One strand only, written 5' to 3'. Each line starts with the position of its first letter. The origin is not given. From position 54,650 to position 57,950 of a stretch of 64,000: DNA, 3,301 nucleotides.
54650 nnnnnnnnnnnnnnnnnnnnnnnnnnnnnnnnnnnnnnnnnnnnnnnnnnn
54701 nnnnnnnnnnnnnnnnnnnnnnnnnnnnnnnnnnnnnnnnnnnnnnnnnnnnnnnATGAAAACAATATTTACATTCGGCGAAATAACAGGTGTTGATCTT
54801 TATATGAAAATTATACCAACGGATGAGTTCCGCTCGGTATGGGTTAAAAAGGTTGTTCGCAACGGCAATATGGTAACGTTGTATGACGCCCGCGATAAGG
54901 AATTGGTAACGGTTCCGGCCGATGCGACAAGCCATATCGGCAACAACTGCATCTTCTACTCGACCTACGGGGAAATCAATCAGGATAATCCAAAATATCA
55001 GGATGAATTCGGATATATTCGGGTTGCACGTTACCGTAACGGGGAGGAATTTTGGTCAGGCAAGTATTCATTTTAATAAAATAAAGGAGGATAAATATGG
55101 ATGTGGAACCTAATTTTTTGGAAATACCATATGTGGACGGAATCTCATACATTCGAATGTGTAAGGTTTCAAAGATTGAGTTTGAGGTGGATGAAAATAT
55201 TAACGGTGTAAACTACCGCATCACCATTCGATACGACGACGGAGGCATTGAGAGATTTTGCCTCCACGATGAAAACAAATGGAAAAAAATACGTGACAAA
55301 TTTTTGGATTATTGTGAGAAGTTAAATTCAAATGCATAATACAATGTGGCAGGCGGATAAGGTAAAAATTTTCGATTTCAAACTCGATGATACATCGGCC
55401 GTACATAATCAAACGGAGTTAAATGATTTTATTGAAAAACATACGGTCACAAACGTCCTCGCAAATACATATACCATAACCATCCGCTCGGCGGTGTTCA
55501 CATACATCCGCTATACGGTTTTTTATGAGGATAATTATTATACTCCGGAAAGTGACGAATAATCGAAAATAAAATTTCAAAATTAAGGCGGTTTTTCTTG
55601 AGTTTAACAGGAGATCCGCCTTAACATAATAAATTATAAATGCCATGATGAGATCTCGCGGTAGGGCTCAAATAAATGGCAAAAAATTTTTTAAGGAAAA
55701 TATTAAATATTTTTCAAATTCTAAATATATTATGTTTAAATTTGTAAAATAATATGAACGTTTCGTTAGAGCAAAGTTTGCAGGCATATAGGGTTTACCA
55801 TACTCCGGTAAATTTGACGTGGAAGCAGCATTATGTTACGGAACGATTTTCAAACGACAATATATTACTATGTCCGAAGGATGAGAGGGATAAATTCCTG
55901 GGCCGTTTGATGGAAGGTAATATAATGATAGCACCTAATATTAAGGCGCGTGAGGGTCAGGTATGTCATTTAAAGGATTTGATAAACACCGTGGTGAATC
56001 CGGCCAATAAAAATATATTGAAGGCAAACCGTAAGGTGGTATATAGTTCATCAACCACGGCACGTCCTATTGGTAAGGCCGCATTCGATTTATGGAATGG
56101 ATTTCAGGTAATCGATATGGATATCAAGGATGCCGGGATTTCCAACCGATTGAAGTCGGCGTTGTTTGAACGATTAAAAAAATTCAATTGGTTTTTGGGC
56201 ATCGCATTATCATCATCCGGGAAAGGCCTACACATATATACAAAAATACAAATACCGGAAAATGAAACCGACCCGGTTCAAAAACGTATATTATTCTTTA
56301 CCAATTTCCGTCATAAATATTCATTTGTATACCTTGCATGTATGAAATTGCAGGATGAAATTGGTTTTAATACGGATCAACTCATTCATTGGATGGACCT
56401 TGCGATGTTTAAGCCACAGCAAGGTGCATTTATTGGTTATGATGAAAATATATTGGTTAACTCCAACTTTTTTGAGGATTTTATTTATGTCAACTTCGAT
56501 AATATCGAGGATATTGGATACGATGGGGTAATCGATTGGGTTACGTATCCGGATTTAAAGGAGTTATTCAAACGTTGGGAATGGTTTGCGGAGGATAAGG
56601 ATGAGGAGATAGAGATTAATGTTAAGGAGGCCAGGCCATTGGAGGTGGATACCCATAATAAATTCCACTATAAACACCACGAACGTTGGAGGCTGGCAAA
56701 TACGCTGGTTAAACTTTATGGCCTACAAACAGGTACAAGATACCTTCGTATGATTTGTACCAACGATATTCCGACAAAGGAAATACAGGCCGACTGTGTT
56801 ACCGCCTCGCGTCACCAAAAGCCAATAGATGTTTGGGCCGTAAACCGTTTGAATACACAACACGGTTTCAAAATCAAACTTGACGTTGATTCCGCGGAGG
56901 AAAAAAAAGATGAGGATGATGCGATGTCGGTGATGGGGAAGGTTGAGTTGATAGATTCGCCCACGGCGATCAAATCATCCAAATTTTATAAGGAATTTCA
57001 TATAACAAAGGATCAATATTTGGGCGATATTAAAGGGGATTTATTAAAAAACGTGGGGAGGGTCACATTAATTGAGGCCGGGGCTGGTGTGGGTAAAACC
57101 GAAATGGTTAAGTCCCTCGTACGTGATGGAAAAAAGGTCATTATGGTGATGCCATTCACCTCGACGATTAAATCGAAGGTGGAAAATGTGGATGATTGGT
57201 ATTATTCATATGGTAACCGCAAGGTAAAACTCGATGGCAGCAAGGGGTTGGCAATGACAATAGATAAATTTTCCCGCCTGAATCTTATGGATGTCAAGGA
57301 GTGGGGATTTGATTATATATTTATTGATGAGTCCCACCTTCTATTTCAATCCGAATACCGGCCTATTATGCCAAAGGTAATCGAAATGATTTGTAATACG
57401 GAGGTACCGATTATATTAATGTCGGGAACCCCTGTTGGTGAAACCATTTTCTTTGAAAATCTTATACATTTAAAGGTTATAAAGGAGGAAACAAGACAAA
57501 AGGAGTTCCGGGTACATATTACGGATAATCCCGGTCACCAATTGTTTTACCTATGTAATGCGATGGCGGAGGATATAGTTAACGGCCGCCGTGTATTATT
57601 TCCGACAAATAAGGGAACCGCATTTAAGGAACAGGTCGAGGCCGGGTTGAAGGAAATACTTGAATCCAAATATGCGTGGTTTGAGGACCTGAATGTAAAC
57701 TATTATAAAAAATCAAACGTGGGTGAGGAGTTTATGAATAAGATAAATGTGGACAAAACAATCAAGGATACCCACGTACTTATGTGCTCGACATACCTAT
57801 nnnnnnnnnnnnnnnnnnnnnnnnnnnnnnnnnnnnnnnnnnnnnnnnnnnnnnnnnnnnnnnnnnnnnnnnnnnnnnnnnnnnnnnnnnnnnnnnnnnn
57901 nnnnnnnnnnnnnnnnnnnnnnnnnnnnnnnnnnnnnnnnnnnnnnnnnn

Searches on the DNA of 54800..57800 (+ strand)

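Call 9: search_dna_similar(query=window:54800-57800:+, collection=phages, mode=distant)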
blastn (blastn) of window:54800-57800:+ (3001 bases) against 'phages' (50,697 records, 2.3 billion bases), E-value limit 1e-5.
No match.

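Call 56: search_rna_families(source=window, start=55540, end=55770, threshold=evalue, max_evalue=1)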
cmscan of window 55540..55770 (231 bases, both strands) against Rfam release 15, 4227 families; matches with E-value up to 1: 0.
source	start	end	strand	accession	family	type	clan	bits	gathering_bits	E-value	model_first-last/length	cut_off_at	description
